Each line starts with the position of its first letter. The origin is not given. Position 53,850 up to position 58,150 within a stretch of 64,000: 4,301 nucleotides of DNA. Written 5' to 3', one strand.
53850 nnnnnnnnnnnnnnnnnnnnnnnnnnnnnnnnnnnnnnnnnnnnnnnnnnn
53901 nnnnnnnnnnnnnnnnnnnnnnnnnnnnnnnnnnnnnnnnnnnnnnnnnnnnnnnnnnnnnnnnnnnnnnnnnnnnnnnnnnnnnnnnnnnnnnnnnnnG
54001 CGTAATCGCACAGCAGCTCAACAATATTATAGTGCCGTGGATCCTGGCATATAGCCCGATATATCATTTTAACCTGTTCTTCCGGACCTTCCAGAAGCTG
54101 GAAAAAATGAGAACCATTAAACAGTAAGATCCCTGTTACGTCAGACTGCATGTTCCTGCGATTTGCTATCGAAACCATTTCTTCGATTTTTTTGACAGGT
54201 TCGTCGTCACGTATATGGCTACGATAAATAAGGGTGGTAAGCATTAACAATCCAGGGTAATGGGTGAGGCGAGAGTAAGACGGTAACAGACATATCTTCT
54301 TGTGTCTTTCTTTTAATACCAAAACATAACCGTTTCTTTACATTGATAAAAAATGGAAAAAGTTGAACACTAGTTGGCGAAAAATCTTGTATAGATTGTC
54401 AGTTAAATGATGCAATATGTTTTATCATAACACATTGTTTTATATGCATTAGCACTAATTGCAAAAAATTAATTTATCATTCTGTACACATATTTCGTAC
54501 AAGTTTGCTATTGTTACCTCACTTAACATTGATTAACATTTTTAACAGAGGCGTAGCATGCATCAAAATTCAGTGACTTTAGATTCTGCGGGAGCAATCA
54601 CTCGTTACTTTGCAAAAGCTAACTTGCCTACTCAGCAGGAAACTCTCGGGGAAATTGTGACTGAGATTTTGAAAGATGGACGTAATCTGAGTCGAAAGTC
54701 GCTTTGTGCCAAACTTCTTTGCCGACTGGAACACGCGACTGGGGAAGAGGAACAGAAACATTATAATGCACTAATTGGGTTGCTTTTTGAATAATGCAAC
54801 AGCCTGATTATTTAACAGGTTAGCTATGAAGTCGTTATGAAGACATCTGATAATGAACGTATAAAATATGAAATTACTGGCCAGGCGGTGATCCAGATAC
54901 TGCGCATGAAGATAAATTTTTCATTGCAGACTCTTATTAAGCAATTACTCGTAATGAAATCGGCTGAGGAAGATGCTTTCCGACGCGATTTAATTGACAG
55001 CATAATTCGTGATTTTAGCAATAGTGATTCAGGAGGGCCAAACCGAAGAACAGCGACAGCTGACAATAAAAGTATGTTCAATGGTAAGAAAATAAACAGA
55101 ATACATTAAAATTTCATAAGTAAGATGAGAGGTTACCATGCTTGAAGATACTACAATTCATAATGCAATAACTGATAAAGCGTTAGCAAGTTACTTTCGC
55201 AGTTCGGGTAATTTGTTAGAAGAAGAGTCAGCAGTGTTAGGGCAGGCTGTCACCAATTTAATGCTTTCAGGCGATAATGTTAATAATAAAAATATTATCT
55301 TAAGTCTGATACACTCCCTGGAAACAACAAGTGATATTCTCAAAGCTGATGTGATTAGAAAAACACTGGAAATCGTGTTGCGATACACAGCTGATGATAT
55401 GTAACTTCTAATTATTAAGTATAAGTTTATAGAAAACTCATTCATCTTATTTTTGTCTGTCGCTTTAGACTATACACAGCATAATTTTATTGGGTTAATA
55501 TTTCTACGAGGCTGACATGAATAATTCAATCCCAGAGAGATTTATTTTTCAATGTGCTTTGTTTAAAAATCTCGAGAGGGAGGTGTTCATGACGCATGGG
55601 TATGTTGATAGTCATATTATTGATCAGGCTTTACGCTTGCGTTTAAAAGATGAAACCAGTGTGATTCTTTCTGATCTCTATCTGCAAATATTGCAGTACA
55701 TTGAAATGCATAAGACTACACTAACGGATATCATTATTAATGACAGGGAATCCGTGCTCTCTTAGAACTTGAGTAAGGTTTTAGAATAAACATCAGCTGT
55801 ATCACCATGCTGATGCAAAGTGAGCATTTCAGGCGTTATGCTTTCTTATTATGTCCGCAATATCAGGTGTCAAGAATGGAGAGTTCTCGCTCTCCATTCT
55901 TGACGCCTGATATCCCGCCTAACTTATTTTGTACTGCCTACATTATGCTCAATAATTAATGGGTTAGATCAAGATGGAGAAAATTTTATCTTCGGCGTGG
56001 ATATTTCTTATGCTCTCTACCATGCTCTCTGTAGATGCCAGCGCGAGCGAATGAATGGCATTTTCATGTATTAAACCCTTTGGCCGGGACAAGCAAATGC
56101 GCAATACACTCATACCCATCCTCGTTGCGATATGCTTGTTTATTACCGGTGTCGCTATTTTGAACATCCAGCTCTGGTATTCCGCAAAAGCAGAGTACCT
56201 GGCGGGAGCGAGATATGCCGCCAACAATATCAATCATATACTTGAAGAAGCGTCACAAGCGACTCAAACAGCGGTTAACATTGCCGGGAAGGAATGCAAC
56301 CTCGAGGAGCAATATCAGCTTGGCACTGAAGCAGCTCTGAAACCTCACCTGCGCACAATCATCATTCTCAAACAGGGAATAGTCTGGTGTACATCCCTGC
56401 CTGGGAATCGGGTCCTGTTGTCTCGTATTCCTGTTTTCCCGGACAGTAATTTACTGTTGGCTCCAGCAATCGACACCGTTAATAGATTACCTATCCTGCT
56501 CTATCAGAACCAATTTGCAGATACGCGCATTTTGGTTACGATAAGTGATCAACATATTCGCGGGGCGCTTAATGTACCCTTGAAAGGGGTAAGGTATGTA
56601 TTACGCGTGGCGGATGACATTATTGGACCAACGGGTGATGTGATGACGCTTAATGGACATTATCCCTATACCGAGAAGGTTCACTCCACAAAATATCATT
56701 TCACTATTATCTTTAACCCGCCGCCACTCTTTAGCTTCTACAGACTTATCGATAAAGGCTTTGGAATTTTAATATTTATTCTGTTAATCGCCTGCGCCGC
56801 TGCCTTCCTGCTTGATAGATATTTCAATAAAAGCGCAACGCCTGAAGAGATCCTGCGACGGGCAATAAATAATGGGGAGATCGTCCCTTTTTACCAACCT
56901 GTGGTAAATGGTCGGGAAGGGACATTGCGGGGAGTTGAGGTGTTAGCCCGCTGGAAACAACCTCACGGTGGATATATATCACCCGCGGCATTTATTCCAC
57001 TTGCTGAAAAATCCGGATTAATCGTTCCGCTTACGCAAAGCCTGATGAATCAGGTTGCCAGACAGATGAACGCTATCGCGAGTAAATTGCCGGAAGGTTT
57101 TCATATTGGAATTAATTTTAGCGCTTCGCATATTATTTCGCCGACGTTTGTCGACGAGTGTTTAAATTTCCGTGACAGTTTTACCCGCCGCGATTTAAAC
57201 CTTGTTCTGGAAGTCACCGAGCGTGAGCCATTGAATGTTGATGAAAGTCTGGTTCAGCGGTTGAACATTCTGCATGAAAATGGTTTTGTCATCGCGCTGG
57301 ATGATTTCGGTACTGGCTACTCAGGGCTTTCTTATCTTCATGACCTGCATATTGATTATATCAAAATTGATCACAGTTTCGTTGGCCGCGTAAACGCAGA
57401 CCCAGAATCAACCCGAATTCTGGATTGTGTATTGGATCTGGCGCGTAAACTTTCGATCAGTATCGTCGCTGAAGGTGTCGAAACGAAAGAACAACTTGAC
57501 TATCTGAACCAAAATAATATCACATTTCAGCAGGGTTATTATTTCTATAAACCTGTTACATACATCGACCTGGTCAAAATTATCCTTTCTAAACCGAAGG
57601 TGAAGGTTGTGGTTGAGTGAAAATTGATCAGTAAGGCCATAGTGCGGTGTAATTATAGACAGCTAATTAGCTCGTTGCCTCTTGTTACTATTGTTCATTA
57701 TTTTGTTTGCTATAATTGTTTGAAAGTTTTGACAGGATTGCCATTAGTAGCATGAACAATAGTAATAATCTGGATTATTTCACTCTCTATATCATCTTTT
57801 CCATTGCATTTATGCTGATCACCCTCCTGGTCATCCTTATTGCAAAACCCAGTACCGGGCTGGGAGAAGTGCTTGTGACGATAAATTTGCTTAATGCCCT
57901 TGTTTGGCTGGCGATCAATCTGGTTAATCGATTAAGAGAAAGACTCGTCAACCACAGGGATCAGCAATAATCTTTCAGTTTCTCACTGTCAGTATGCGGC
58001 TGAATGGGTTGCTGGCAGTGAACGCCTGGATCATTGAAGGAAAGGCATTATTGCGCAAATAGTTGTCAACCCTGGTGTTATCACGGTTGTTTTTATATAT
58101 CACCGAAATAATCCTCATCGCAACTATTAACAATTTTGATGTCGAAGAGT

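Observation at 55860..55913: Unusually long near-perfect hairpin between ymgC and pdeG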

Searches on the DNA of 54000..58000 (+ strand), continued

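Call 95: get_annotated_region(hit=H124, flank=0)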
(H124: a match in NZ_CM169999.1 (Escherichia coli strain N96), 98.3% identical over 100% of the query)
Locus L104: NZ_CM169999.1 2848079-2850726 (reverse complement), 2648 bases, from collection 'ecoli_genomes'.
description: Escherichia coli strain N96 chromosome, whole genome shotgun sequence
organism: Escherichia coli strain N96 (NCBI taxid 562)
replicon: chromosome; assembly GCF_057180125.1
host: Tibetan Pig; source: feces; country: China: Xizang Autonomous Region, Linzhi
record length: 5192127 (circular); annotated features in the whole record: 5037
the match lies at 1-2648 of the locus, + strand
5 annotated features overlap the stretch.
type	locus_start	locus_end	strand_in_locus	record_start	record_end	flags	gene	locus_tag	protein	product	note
CDS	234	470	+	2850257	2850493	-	ycgZ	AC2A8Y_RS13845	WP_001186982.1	regulatory protein YcgZ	-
CDS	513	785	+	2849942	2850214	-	ymgA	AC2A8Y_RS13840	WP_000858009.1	hypothetical protein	-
CDS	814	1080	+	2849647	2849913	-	ariR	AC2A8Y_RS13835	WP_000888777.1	biofilm/acid-resistance regulator AriR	-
CDS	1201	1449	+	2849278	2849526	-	-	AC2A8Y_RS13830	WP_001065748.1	hypothetical protein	-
CDS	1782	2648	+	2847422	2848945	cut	pdeG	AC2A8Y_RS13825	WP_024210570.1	EAL domain-containing protein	-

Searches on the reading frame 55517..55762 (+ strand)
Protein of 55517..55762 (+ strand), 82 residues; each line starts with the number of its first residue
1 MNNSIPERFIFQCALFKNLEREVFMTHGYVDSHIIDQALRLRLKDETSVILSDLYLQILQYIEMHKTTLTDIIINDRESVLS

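Call 24: find_related_loci(query=window:55517-55762:+, collection=genome_contigs, flank=3000)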
Query window:55517-55762:+ (82 aa) in genome_contigs; peptide patterns used: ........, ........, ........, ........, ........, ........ (x = any residue, [..] = any of these).
71 stretches matched a pattern, but none encodes a relative of the query by tblastn (E <= 1e-3).

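Call 33: find_homologous_proteins(query=window:55517-55762:+, max_evalue=0.001)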
Query window:55517-55762:+ (82 aa): 161 proteins with E <= 0.001 among 161 candidates; the best 120 are listed.
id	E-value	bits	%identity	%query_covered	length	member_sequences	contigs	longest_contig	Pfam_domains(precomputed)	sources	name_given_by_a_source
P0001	3.9e-45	168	99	100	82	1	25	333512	-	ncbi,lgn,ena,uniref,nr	ncbi:TPA: protein YmgC [Escherichia coli]|uniref:protein YmgC n=1 Tax=Escherichia coli TaxID=562 Rep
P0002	3.9e-45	168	99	100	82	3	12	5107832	-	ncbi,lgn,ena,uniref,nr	ncbi:TPA: protein YmgC [Escherichia coli]|uniref:protein YmgC n=1 Tax=Escherichia coli TaxID=562 Rep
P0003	4.4e-45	168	99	100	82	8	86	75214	-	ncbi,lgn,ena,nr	ncbi:hypothetical protein CS016_004839 [Escherichia coli]|nr:hypothetical protein [Escherichia coli]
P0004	5.6e-45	168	99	100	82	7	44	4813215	-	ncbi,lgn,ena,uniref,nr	ncbi:protein YmgC [Escherichia coli]|uniref:protein YmgC n=1 Tax=Escherichia coli TaxID=562 RepID=UP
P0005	7.7e-45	168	99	100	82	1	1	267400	-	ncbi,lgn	ncbi:protein YmgC [Escherichia coli]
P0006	8.4e-45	167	99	100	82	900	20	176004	-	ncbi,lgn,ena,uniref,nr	ncbi:protein YmgC [Escherichia coli]|uniref:protein YmgC n=1 Tax=Escherichia coli TaxID=562 RepID=UP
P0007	8.5e-45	167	99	100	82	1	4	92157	-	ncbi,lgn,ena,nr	ncbi:hypothetical protein DP892_002169 [Escherichia coli O21]|nr:hypothetical protein [Escherichia c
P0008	8.5e-45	167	99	100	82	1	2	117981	-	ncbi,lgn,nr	ncbi:hypothetical protein OFP56_10640 [Escherichia coli]|nr:hypothetical protein [Escherichia coli]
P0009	8.6e-45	167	99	100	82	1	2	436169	-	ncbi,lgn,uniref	ncbi:TPA: protein YmgC [Escherichia coli]|uniref:protein YmgC n=1 Tax=Escherichia coli TaxID=562 Rep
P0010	8.8e-45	167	99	100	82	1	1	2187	-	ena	-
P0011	1.1e-44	167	99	100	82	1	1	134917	-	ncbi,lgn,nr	ncbi:hypothetical protein E8A71_002337 [Escherichia coli]|nr:hypothetical protein [Escherichia coli]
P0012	1.2e-44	167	99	100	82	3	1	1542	-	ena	-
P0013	1.8e-44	166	99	100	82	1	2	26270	-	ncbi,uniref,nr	ncbi:protein YmgC [Escherichia coli]|uniref:protein YmgC n=1 Tax=Escherichia coli TaxID=562 RepID=UP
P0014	2.4e-44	166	99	100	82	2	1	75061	-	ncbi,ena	ncbi:protein YmgC [Escherichia coli]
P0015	2.7e-44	166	98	100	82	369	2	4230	-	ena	-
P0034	1.6e-42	160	93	100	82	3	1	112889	-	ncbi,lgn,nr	ncbi:hypothetical protein KV291_003725 [Escherichia coli]|nr:hypothetical protein [Escherichia coli]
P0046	3.0e-39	150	91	100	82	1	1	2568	-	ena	-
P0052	4.3e-36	140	82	100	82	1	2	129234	-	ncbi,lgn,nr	ncbi:hypothetical protein PFV29_004235 [Escherichia coli]|nr:hypothetical protein [Escherichia coli]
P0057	2.4e-34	134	89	100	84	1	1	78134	-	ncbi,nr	ncbi:hypothetical protein DMI69_18640 [Escherichia coli]|nr:hypothetical protein [Escherichia coli]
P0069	2.2e-29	119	95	78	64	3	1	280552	-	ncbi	ncbi:hypothetical protein ACJHYP_12060 [Escherichia sp. WS1384]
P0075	1.8e-28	116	77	95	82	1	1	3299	-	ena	-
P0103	1.1e-25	107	82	79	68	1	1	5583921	-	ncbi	-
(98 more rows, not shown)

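Call 34: find_encoding_contigs(protein=P0052, flank=2500, max_places=2)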
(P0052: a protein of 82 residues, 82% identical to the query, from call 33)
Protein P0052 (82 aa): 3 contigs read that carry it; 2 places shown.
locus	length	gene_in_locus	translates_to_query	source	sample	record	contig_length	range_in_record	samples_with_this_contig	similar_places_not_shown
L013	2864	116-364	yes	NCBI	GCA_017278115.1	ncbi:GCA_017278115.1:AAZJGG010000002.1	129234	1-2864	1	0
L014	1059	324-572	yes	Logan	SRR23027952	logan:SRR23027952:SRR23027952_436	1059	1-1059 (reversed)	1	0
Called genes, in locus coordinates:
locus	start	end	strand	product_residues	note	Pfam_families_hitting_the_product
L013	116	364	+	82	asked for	-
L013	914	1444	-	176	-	PF01292:Ni_hydr_CYTB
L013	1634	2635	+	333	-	PF00044:Gp_dh_N, PF02800:Gp_dh_C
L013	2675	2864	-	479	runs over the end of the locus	PF00171:Aldedh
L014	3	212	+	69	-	?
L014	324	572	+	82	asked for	-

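Call 35: find_encoding_contigs(protein=P0075, flank=2500, max_places=2)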
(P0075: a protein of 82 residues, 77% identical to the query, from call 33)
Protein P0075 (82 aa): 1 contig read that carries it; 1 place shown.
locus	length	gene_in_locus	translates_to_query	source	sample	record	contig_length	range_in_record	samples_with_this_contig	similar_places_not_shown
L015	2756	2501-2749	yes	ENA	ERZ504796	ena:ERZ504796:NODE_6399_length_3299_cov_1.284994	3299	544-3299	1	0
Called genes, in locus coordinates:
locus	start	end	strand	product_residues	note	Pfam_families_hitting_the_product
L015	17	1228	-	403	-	PF04940:BLUF, PF00563:EAL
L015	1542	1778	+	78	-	PF10798:YmgB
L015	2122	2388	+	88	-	PF10798:YmgB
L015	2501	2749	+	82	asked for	-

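Call 36: find_encoding_contigs(protein=P0103, flank=2500, max_places=2)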
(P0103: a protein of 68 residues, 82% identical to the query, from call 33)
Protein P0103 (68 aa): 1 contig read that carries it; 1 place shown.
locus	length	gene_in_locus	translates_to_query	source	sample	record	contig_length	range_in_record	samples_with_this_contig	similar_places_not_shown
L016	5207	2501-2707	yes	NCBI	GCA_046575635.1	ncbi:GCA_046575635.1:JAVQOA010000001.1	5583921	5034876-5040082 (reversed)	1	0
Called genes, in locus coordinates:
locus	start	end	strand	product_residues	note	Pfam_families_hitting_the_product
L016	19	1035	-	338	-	PF00563:EAL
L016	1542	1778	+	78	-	PF10798:YmgB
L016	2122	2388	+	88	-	PF10798:YmgB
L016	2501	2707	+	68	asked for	-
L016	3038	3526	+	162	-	PF12792:CSS-motif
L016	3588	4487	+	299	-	PF00563:EAL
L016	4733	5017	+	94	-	PF28058:YmgF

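Call 37: find_encoding_contigs(protein=P0069, flank=2500, max_places=2)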
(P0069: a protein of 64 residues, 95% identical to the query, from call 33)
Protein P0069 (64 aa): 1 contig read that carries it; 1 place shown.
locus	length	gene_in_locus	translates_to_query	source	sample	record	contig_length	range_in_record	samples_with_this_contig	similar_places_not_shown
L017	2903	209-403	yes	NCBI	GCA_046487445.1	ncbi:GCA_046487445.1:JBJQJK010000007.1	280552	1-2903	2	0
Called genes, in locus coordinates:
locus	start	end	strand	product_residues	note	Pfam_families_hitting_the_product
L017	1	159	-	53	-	PF03811:Zn_ribbon_InsA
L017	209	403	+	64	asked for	-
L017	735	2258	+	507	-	PF12792:CSS-motif, PF00563:EAL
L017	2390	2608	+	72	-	PF28058:YmgF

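Call 49: find_encoding_contigs(protein=P0046, flank=1200, max_places=3)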
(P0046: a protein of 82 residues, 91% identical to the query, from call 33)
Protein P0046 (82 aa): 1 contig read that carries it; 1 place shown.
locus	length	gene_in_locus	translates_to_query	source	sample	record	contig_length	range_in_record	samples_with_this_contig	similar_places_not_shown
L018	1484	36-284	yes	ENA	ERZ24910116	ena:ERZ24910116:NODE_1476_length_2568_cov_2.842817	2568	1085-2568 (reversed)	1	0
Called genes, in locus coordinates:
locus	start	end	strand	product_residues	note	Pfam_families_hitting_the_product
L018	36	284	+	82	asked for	-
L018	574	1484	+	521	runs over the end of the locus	PF12792:CSS-motif, PF00563:EAL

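Call 50: find_encoding_contigs(protein=P0057, flank=1200, max_places=3)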
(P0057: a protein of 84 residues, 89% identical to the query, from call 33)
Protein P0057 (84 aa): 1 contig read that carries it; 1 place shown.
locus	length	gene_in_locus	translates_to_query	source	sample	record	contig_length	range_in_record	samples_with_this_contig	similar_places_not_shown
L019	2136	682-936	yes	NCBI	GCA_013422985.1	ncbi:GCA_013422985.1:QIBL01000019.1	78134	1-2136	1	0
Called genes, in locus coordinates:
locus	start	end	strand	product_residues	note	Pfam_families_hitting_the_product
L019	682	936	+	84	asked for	-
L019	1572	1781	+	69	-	-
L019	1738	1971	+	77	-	PF00563:EAL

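Call 51: find_encoding_contigs(protein=P0034, flank=1200, max_places=3)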
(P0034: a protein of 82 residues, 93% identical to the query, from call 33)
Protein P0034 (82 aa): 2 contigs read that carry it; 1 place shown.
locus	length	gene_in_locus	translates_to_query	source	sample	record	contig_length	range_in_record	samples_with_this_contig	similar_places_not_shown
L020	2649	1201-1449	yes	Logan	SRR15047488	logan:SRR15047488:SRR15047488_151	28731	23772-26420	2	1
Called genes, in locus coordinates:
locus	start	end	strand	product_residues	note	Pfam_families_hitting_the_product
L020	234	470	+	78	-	PF10798:YmgB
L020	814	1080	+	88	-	PF10798:YmgB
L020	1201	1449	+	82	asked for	-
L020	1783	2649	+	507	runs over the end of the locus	PF12792:CSS-motif, PF00563:EAL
